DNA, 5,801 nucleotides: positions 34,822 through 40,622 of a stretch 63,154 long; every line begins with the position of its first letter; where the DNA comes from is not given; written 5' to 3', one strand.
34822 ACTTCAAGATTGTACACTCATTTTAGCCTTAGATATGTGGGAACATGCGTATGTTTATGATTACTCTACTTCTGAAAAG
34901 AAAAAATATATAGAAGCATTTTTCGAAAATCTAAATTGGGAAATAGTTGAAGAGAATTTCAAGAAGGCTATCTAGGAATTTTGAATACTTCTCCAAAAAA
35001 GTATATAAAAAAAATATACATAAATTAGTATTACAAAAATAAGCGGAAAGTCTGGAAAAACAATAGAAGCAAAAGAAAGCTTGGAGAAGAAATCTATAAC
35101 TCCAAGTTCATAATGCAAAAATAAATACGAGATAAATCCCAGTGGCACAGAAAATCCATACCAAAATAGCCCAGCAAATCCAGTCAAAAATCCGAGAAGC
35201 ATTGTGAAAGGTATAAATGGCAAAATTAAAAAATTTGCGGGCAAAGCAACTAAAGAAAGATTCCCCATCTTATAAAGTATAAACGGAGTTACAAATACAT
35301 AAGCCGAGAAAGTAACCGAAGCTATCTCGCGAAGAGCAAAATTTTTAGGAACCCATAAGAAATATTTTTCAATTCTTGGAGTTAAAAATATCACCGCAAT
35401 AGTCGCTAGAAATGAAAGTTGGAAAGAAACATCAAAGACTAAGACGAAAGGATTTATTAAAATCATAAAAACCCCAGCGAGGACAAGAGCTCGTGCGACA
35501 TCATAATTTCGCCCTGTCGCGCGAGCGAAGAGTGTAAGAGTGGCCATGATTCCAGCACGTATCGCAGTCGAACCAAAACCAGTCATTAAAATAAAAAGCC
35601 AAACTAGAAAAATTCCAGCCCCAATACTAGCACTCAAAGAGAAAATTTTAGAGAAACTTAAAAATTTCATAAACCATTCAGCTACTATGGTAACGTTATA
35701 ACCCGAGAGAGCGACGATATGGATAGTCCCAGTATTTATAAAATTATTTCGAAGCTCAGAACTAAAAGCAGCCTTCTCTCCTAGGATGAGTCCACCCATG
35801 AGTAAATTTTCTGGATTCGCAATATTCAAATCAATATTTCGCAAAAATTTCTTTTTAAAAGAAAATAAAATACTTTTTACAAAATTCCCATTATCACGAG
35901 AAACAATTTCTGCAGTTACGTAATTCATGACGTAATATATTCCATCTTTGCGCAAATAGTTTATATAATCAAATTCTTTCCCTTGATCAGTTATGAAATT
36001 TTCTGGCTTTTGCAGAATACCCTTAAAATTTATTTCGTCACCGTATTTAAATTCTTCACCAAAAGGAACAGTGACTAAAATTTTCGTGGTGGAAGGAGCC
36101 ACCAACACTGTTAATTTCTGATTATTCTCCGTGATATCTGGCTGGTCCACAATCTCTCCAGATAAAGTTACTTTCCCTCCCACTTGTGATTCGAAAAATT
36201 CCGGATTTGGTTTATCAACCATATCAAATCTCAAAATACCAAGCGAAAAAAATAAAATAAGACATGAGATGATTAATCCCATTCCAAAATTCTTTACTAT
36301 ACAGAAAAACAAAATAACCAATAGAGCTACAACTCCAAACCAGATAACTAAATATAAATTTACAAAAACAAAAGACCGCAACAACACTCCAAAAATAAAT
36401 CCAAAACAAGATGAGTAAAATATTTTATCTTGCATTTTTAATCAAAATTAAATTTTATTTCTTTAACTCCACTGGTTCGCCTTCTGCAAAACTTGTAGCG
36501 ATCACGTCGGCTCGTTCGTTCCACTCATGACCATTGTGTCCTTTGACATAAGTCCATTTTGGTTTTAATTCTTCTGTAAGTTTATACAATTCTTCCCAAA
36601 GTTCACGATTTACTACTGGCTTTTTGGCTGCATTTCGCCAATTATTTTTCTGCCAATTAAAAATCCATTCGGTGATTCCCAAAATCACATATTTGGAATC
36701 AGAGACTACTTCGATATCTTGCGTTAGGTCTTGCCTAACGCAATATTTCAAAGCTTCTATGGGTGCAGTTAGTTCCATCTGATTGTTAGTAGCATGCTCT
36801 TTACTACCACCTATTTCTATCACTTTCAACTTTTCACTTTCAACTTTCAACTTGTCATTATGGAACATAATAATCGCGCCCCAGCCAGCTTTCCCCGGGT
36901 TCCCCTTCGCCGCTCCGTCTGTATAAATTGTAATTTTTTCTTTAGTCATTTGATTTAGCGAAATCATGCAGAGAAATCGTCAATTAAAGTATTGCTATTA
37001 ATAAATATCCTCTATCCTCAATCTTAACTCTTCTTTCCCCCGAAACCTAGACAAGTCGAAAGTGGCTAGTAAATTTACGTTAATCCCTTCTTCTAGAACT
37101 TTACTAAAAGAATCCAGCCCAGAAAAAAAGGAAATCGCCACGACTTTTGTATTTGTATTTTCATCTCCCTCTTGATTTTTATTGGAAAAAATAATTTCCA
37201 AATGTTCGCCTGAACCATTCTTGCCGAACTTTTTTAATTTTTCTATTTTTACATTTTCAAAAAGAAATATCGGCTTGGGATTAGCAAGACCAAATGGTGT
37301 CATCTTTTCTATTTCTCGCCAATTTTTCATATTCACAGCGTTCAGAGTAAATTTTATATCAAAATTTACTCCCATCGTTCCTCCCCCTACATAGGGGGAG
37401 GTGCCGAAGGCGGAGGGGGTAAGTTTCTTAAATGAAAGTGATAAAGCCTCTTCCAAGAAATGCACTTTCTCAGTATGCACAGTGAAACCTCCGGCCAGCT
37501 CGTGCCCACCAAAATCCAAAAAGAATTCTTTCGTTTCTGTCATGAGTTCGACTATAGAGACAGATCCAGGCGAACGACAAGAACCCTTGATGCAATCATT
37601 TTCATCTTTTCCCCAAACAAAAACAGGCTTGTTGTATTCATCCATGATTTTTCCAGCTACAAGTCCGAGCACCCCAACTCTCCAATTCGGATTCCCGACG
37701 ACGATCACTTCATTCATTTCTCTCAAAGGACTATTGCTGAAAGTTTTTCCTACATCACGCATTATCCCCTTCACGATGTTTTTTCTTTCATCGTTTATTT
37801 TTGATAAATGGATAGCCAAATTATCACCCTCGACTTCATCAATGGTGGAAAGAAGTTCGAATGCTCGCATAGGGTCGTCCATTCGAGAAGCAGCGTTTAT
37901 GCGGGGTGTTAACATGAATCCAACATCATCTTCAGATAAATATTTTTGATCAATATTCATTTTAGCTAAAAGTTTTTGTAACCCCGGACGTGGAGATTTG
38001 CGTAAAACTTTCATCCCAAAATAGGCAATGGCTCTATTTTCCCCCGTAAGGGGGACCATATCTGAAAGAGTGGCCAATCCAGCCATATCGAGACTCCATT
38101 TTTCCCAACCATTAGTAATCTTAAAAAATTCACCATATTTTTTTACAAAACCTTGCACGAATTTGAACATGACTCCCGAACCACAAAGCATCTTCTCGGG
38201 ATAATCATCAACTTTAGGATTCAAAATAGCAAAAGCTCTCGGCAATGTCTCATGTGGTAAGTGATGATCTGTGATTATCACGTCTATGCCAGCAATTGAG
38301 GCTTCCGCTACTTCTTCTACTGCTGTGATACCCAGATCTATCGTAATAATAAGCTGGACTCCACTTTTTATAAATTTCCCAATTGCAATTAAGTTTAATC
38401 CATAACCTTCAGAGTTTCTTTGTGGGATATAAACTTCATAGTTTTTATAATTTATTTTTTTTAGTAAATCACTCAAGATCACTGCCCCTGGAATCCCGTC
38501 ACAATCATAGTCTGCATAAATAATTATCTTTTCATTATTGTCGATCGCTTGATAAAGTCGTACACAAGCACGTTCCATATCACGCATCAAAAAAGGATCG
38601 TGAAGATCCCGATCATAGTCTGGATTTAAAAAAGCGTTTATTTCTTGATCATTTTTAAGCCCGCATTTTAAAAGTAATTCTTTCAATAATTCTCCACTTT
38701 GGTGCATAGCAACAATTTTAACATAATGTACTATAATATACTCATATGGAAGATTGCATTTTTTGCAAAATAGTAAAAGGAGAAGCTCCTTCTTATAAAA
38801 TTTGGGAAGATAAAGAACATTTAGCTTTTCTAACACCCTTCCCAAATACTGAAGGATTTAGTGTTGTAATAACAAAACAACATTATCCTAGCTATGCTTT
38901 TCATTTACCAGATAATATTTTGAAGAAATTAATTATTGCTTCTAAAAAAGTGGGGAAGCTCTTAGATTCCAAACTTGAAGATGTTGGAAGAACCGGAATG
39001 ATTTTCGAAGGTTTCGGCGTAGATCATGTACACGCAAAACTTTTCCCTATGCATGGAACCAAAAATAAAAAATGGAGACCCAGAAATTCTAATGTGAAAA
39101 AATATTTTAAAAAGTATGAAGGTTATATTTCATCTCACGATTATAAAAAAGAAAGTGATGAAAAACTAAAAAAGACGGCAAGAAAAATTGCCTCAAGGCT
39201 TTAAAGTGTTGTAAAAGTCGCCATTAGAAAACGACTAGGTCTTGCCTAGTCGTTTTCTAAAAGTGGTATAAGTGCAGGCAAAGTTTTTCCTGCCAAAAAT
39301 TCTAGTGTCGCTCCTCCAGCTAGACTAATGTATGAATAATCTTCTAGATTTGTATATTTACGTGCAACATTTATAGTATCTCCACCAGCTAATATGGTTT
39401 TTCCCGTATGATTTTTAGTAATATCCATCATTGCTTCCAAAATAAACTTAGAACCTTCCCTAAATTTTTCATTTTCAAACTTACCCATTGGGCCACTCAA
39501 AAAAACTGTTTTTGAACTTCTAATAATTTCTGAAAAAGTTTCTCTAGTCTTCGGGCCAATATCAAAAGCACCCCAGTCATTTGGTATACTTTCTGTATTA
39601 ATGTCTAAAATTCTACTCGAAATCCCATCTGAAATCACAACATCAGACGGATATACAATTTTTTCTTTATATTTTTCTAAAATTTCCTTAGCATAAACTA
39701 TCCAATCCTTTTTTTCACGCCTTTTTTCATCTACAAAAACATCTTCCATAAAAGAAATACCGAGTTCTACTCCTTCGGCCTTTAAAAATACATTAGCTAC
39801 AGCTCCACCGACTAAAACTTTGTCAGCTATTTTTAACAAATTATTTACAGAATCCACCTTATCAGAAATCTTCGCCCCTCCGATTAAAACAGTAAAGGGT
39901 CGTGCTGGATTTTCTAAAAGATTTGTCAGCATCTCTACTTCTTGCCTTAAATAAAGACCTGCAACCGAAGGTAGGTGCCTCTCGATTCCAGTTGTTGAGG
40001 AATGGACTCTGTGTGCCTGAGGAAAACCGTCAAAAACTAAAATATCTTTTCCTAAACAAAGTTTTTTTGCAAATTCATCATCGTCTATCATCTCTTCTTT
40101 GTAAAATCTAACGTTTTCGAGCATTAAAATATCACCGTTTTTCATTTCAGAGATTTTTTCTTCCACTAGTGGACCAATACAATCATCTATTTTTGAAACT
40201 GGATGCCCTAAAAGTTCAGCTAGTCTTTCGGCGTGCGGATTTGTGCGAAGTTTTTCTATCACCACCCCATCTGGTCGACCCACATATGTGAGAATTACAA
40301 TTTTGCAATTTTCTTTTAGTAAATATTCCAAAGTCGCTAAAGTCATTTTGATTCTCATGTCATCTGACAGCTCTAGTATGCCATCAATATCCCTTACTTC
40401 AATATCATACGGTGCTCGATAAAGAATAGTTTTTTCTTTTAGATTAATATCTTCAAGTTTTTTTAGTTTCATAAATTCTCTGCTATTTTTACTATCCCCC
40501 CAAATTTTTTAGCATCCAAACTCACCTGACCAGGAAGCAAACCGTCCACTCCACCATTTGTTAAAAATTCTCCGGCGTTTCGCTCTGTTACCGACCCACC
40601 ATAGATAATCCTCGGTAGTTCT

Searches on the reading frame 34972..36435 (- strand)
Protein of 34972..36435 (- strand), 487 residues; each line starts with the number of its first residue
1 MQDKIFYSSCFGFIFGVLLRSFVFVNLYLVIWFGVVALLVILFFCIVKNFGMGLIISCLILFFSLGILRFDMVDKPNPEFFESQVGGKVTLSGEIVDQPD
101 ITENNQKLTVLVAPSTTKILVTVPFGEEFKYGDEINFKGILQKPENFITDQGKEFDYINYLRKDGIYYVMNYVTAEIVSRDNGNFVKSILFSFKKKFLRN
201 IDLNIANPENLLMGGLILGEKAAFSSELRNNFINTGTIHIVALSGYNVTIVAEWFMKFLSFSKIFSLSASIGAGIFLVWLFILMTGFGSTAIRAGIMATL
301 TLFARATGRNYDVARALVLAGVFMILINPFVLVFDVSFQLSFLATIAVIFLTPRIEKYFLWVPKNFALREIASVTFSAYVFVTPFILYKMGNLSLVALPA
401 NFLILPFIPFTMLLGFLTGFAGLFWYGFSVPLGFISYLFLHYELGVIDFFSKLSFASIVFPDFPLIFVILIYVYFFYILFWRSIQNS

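Call 82: search_protein_families(library=pfam, proteins=[window:34972-36435:-], max_evalue=0.0001)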
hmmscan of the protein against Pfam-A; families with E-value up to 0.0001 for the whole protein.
window:34972-36435:- (487 aa): 2 families
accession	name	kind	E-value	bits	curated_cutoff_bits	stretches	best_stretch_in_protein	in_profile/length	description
PF03772.21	Competence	-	2.8e-47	161.8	23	1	216-483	1-268/270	Competence protein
PF13567.11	DUF4131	-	2.9e-17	63.3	31.6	1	27-176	5-163/165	Domain of unknown function (DUF4131)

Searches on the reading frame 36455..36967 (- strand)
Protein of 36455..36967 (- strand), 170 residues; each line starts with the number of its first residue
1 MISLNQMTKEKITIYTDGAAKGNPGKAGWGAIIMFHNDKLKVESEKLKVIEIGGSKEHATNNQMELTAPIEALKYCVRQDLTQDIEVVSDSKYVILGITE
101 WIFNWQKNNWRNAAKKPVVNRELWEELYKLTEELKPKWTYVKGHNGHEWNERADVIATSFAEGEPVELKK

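Call 82: search_protein_families(library=pfam, proteins=[window:36455-36967:-], max_evalue=0.0001)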
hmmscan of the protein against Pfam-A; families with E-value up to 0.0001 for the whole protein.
window:36455-36967:- (170 aa): 1 family
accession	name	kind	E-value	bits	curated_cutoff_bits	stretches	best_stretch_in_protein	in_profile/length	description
PF00075.30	RNase_H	-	1e-39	136.4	25.8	1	10-159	2-138/141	RNase H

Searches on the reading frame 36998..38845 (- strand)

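Call 34: search_protein_families(library=pfam, proteins=[window:36998-38845:-], max_evalue=0.00001)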
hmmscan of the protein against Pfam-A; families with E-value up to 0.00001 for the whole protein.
window:36998-38845:- (615 aa): 3 families
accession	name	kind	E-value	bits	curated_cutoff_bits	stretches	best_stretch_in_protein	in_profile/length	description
PF01368.27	DHH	-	1.3e-22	80.8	28.1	1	106-237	1-106/125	DHH family, N-terminal domain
PF17768.7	RecJ_OB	-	5.9e-17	62.1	27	1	496-613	2-107/107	RecJ OB domain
PF02272.25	DHHA1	-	7.1e-10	39.7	25.9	1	380-468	4-96/102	DHHA1 domain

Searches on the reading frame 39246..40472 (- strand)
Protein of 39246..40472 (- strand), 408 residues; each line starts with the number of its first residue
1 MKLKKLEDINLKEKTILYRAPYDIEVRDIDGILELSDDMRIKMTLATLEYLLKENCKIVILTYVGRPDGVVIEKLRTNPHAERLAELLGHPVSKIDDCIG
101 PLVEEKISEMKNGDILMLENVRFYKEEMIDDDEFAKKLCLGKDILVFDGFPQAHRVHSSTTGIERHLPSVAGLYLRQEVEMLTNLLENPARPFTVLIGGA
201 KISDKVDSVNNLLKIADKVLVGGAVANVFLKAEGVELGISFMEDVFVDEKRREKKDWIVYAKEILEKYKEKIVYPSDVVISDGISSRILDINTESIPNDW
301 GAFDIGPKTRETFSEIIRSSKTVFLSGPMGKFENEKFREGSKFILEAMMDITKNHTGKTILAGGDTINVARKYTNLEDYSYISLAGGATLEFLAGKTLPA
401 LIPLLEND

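Call 82: search_protein_families(library=pfam, proteins=[window:39246-40472:-], max_evalue=0.0001)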
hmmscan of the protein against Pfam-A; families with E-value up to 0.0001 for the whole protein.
window:39246-40472:- (408 aa): 1 family
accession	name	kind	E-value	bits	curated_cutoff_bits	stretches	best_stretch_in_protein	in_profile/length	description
PF00162.24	PGK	-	2.4e-113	379.4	27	1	6-396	1-379/379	Phosphoglycerate kinase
